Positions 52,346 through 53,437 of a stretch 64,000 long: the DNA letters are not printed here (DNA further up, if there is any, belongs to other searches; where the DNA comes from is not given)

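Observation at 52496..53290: Receiver domain fused to a STAS anti-sigma-antagonist-like domain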

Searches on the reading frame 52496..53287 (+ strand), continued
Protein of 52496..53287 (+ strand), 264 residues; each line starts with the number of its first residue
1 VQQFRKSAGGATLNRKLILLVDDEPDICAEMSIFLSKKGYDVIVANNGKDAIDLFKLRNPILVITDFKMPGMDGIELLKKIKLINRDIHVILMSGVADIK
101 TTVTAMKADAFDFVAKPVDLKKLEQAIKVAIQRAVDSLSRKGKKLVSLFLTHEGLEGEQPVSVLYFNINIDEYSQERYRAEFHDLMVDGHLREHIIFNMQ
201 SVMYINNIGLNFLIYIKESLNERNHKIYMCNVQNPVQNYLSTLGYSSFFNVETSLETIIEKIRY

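Call 56: find_homologous_proteins(query=A3, max_evalue=1e-30)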
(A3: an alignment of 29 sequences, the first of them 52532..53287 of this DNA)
Query A3 (29 sequences) (252 aa, profile of the alignment): 1016 proteins with E <= 1e-30 among 8000 candidates; the best 120 are listed.
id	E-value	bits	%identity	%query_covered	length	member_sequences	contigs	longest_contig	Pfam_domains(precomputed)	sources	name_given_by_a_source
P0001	5.9e-92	325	100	100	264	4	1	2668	PF01740.27,PF00072.31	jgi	-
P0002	2.3e-91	324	88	100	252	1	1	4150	PF01740.27,PF00072.31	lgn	-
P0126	1.7e-89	317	38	97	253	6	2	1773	PF01740.27,PF00072.31,PF13466.13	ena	-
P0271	2.2e-89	317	37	98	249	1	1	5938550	PF01740.27,PF00072.31,PF13466.13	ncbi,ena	-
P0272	6.3e-88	312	40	96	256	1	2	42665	PF01740.27,PF00072.31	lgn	-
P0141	1.3e-87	311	33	97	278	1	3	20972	PF01740.27,PF00072.31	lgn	-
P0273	1.4e-87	311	47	99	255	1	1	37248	PF01740.27,PF00072.31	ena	-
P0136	4.5e-87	309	31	98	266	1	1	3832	PF01740.27,PF00072.31,PF13466.13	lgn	-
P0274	6.0e-87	309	36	96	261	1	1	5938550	PF01740.27,PF00072.31,PF13466.13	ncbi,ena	-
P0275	1.4e-86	308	32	98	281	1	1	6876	PF01740.27,PF00072.31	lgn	-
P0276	3.9e-86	306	32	97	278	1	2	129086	PF01740.27,PF00072.31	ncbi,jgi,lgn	jgi:anti-anti-sigma factor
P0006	4.5e-86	306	52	100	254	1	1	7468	PF01740.27,PF00072.31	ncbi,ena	-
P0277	1.6e-85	304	34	99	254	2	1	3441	PF01740.27,PF00072.31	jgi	-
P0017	2.5e-85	304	46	100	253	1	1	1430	PF01740.27,PF00072.31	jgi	jgi:anti-anti-sigma factor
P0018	2.7e-85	304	48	99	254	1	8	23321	PF01740.27,PF00072.31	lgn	-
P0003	3.8e-85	303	63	100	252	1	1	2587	PF01740.27,PF00072.31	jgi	jgi:DNA-binding response OmpR family regulator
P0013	8.9e-85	302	48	99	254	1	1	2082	PF01740.27,PF00072.31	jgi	jgi:anti-anti-sigma factor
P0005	1.8e-84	301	57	98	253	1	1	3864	PF01740.27,PF00072.31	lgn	-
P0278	3.2e-84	300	47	100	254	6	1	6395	PF01740.27,PF00072.31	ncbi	-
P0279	3.4e-84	300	44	100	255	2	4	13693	PF01740.27,PF00072.31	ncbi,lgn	-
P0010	8.2e-84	299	51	100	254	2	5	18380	PF01740.27,PF00072.31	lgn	-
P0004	1.2e-83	298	64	100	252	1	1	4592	PF00072.31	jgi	jgi:DNA-binding response OmpR family regulator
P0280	1.2e-83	298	44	99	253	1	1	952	PF01740.27,PF00072.31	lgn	-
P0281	1.3e-83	298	43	96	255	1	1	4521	PF01740.27,PF00072.31,PF13466.13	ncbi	-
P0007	1.6e-83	298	52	100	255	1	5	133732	PF01740.27,PF00072.31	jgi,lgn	jgi:anti-anti-sigma factor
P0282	4.4e-83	296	47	100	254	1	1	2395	PF01740.27,PF00072.31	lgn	-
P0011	5.5e-83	296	51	98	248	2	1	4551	PF01740.27,PF00072.31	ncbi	ncbi:MAG: hypothetical protein CVV49_20845, partial [Spirochaetae bacterium HGW-Spirochaetae-5]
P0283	7.8e-83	296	43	100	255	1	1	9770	PF01740.27,PF00072.31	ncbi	-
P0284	8.4e-83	295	49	100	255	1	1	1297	PF01740.27,PF00072.31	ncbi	-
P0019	4.2e-82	293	46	100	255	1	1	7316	PF01740.27,PF00072.31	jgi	jgi:anti-anti-sigma factor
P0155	4.3e-82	293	38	92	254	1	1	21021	PF00072.31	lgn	-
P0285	4.6e-82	293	48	99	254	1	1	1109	PF01740.27,PF00072.31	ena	-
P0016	8.9e-82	292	45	99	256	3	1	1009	PF01740.27,PF00072.31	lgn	-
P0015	9.5e-82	292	47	100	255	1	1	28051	PF01740.27,PF00072.31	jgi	-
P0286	1.3e-81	292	43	100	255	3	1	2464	PF01740.27,PF00072.31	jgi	jgi:anti-anti-sigma factor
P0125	2.1e-81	291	42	98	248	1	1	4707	PF01740.27,PF00072.31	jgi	jgi:anti-anti-sigma factor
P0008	8.2e-80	286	51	100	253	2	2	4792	PF01740.27,PF00072.31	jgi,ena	-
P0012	2.1e-79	284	50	99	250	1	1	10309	PF01740.27,PF00072.31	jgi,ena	-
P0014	3.5e-79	284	50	99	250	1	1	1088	PF01740.27,PF00072.31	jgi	jgi:anti-anti-sigma factor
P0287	1.5e-77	278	45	100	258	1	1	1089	PF01740.27,PF00072.31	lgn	-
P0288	3.6e-76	274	45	98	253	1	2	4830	PF01740.27,PF00072.31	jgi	jgi:anti-anti-sigma factor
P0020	2.7e-74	268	46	97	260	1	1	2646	PF00072.31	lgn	-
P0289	1.3e-61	226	41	52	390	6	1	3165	PF23198.2,PF00072.31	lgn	-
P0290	6.5e-61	224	34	50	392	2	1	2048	PF00072.31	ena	-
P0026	1.5e-59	219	36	52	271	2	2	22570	PF23198.2,PF00072.31,PF20161.6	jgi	-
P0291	4.4e-59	218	32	59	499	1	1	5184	PF13487.13,PF01966.29,PF00072.31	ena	-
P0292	7.6e-58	214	45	47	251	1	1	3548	PF23198.2,PF00072.31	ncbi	-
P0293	1.2e-57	213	42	40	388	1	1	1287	PF23198.2,PF00072.31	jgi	jgi:DNA-binding NtrC family response regulator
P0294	1.4e-57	213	42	42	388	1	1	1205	PF23198.2,PF00072.31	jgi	jgi:DNA-binding NtrC family response regulator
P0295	1.8e-57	212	39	45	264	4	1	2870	PF00072.31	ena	-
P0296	3.0e-57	212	38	46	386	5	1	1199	PF02254.25,PF23198.2,PF00072.31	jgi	jgi:DNA-binding NtrC family response regulator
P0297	7.3e-57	210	38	46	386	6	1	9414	PF02254.25,PF23198.2,PF00072.31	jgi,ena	-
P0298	8.4e-57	210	37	49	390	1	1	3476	PF23198.2,PF00072.31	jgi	jgi:DNA-binding NtrC family response regulator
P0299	1.1e-56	210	38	50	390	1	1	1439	PF23198.2,PF00072.31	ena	-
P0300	1.1e-56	210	37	49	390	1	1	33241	PF23198.2,PF00072.31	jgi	jgi:DNA-binding NtrC family response regulator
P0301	1.4e-56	210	42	40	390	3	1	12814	PF00072.31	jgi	-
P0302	1.8e-56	209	38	50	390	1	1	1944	PF00072.31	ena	-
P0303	2.4e-56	209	38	50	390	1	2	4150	PF00072.31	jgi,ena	-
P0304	2.6e-56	209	38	50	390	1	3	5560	PF00072.31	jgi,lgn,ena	-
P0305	4.4e-56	208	39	40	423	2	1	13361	PF23198.2,PF00072.31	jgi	jgi:DNA-binding response OmpR family regulator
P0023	4.8e-56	208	41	45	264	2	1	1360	PF00072.31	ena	-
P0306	1.4e-55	206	38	50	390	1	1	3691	PF00072.31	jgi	-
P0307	1.7e-55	206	38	49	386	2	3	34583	PF23198.2,PF00072.31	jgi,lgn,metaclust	jgi:DNA-binding NtrC family response regulator|metaclust:\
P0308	2.0e-55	206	42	44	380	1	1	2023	PF23198.2,PF00072.31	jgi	-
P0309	3.8e-55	205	44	44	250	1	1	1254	PF00072.31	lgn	-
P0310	6.0e-55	204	35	47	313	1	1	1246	PF00072.31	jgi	jgi:two-component system cell cycle response regulator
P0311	8.3e-55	204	38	46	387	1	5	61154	PF00072.31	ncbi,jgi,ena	jgi:DNA-binding NtrC family response regulator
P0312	9.2e-55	204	41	40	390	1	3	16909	PF00072.31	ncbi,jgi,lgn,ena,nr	ncbi:MAG TPA: response regulator [Bacteroidota bacterium]|nr:response regulator [Bacteroidota bacter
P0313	1.1e-54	203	39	34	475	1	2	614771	PF00072.31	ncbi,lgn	ncbi:MAG: response regulator [Limisphaerales bacterium]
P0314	2.8e-54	202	30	61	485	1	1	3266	PF23198.2,PF00072.31,PF06490.18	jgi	jgi:DNA-binding response OmpR family regulator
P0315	3.6e-54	202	39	45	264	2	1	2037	PF00072.31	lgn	-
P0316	9.8e-54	200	44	44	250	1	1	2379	PF00072.31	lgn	-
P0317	1.0e-53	200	38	32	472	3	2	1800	PF23198.2,PF00072.31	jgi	jgi:DNA-binding response OmpR family regulator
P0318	1.3e-52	197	39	45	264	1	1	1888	PF00072.31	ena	-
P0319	4.8e-52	195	45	44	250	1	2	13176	PF00072.31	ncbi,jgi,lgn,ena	-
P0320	5.1e-52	195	34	48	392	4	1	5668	PF00072.31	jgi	-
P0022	9.9e-52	194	44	44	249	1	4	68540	PF23198.2,PF00072.31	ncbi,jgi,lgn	-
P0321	2.7e-51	192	32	51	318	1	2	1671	PF00072.31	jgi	jgi:two-component system cell cycle response regulator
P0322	2.7e-51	192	32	48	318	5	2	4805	PF00072.31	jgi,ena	jgi:two-component system cell cycle response regulator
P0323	3.7e-51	192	31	51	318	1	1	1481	PF00072.31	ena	-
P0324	4.2e-51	192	32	48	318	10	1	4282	PF00072.31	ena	-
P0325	5.5e-51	191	30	59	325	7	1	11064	PF00072.31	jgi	jgi:DNA-binding response OmpR family regulator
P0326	6.1e-51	191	30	59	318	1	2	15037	PF00072.31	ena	-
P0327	7.4e-51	191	34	47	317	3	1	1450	PF00072.31,PF06490.18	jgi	-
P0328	1.0e-50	190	34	49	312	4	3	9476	PF00072.31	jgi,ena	-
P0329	1.3e-50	190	31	51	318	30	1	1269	PF00072.31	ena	-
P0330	3.6e-50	189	33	61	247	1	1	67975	PF23198.2,PF00072.31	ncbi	-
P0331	1.9e-49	186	32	40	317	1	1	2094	PF00072.31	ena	-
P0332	4.2e-49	185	38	45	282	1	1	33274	PF00072.31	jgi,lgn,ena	-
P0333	1.8e-47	180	34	40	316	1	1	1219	PF00072.31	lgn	-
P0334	8.4e-47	178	34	44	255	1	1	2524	PF23198.2,PF00072.31,PF06490.18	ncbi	-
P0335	1.7e-46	177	43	45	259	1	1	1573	PF23198.2,PF00072.31,PF20161.6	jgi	jgi:DNA-binding NtrC family response regulator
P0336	2.9e-46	176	32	46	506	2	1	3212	PF02518.32,PF00512.32,PF00072.31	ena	-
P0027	5.1e-46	175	39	42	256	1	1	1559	PF00072.31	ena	-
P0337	8.4e-45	171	32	46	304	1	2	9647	PF00072.31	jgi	jgi:DNA-binding NtrC family response regulator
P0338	1.4e-44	170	30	95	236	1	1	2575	PF01740.27,PF00072.31,PF13466.13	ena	-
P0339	1.7e-44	170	33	54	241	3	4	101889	PF23198.2,PF00072.31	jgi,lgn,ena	jgi:DNA-binding NtrC family response regulator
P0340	2.7e-44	169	28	49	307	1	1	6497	PF00072.31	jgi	jgi:CheY-like chemotaxis protein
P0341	6.7e-44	168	32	48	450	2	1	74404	PF00072.31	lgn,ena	-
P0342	7.5e-44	168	41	45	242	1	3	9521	PF23198.2,PF00072.31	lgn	-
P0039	1.2e-43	167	32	44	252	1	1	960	PF00072.31,PF06490.18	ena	-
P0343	2.5e-43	166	31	61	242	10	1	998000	PF23198.2,PF00072.31,PF20161.6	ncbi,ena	-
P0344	3.4e-43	166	41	48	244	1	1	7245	PF23198.2,PF00072.31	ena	-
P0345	4.7e-43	165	40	48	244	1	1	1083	PF23198.2,PF00072.31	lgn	-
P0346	4.9e-43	165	29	98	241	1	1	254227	PF01740.27,PF00072.31,PF13466.13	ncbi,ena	-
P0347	2.6e-42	163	38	43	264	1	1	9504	PF00072.31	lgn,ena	-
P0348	5.9e-42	162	41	42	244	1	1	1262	PF23198.2,PF00072.31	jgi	jgi:CheY-like chemotaxis protein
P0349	8.6e-42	161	38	46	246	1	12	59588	PF23198.2,PF00072.31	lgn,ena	-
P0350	9.6e-42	161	38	49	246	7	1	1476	PF13380.13,PF23198.2,PF21332.4,PF00072.31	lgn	-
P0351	9.6e-42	161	40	46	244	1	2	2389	PF23198.2,PF00072.31,PF20161.6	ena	-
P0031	2.9e-41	159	39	40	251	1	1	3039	PF13380.13,PF23198.2,PF00072.31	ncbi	-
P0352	3.4e-41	159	40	44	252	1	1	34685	PF23198.2,PF21332.4,PF00072.31,PF20161.6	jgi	jgi:CheY-like chemotaxis protein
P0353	6.5e-41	158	39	47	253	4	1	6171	PF23198.2,PF00072.31,PF20161.6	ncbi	-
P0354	1.1e-40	158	36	47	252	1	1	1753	PF23198.2,PF00072.31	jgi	jgi:DNA-binding NtrC family response regulator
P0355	1.4e-40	157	38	45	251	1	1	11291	PF01408.29,PF23198.2,PF00072.31,PF20161.6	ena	-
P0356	1.9e-40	157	42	42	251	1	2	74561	PF23198.2,PF00072.31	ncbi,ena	-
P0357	2.1e-40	157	35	78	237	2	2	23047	PF01740.27,PF00072.31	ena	-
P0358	2.5e-40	156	34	58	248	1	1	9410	PF23198.2,PF00072.31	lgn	-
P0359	2.8e-40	156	35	45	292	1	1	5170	PF00072.31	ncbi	-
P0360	4.2e-40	156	30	60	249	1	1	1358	PF00072.31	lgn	-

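Call 57: find_encoding_contigs(protein=P0271, flank=10000, max_places=1)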
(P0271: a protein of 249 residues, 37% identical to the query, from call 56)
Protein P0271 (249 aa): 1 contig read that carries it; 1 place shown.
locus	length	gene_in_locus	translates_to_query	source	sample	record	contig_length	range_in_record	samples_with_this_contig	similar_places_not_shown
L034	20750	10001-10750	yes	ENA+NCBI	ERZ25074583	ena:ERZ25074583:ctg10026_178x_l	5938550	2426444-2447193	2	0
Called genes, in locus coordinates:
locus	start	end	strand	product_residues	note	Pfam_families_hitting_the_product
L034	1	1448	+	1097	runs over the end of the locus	PF00194:Carb_anhydrase, PF13188:PAS_8 (faint), PF18947:HAMP_2, PF00015:MCPsignal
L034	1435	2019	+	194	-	PF01584:CheW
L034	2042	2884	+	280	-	PF03705:CheR_N, PF01739:CheR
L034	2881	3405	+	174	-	PF03975:CheD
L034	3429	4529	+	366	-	PF00072:Response_reg, PF01339:CheB_methylest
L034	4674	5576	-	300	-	PF06719:AraC_N, PF00165:HTH_AraC, PF12833:HTH_18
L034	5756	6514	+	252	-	PF00106:adh_short, PF08659:KR, PF13561:adh_short_C2, PF23441:SDR (weak)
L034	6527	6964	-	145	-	-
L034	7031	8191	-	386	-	PF12833:HTH_18, PF00165:HTH_AraC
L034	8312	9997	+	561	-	PF00989:PAS (faint), PF13188:PAS_8 (faint), PF08447:PAS_3, PF13426:PAS_9 (faint), PF08448:PAS_4 (weak), PF00512:HisKA, PF02518:HATPase_c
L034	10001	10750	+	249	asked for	PF00072:Response_reg, PF01740:STAS, PF13466:STAS_2 (weak)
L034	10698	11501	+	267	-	PF13472:Lipase_GDSL_2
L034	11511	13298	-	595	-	PF13517:FG-GAP_3 (faint), PF01839:FG-GAP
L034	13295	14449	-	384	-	PF00072:Response_reg, PF07228:SpoIIE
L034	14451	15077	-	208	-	PF21176:RecR_HhH, PF01751:Toprim, PF13662:Toprim_4, PF21175:RecR_C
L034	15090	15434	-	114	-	PF02575:YbaB_DNA_bd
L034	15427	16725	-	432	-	PF13177:DNA_pol3_delta2, PF13191:AAA_16 (faint), PF13401:AAA_22 (weak), PF00004:AAA, PF07728:AAA_5 (faint), PF22608:DNAX_ATPase_lid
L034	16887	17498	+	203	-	PF01195:Pept_tRNA_hydro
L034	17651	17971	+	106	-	-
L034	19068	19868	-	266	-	PF00561:Abhydrolase_1, PF12146:Hydrolase_4, PF00326:Peptidase_S9 (weak)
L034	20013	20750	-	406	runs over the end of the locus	PF02771:Acyl-CoA_dh_N, PF02770:Acyl-CoA_dh_M, PF00441:Acyl-CoA_dh_1, PF08028:Acyl-CoA_dh_2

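Call 58: find_encoding_contigs(protein=P0346, flank=10000, max_places=1)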
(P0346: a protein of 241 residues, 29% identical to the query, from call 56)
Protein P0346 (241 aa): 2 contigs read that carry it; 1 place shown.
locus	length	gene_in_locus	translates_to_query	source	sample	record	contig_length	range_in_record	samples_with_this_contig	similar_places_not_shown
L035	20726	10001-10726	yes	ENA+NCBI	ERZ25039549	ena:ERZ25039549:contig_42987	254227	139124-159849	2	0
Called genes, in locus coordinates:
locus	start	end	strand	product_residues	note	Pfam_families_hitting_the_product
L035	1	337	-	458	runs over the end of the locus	PF00072:Response_reg, PF00158:Sigma54_activat, PF14532:Sigma54_activ_2, PF00004:AAA (weak), PF07728:AAA_5 (weak), PF25601:AAA_lid_14, PF02954:HTH_8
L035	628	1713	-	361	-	PF00512:HisKA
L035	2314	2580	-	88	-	-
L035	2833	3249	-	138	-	-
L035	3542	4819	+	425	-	PF13458:Peripla_BP_6, PF13433:Peripla_BP_5, PF01094:ANF_receptor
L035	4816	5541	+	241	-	PF17203:sCache_3_2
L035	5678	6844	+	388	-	PF00989:PAS, PF13188:PAS_8, PF08448:PAS_4 (weak), PF13426:PAS_9, PF00512:HisKA, PF02518:HATPase_c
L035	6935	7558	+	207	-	-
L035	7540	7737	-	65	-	-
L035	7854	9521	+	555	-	PF03176:MMPL, PF00512:HisKA (weak)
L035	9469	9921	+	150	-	PF02518:HATPase_c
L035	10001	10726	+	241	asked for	PF00072:Response_reg, PF01740:STAS, PF13466:STAS_2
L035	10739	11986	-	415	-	PF00989:PAS, PF08448:PAS_4, PF13426:PAS_9, PF07536:HWE_HK (weak), PF07568:HisKA_2, PF02518:HATPase_c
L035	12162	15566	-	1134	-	PF01339:CheB_methylest, PF03705:CheR_N, PF01739:CheR, PF28159:CEP89 (weak), PF00989:PAS (faint), PF13596:PAS_10, PF13185:GAF_2, PF13426:PAS_9, +2 more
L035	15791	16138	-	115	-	PF13630:SdpI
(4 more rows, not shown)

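Call 59: find_encoding_contigs(protein=P0001, flank=10000, max_places=3)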
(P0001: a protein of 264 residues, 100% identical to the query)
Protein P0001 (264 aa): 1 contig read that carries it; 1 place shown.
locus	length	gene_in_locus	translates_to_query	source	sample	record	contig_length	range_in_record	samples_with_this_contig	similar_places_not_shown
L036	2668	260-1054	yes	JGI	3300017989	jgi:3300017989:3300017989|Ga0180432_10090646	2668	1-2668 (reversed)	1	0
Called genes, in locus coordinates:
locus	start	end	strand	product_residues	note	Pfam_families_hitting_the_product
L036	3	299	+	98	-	?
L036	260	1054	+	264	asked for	PF00072:Response_reg, PF01740:STAS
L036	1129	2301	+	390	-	PF00072:Response_reg, PF13487:HD_5, PF01966:HD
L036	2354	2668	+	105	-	?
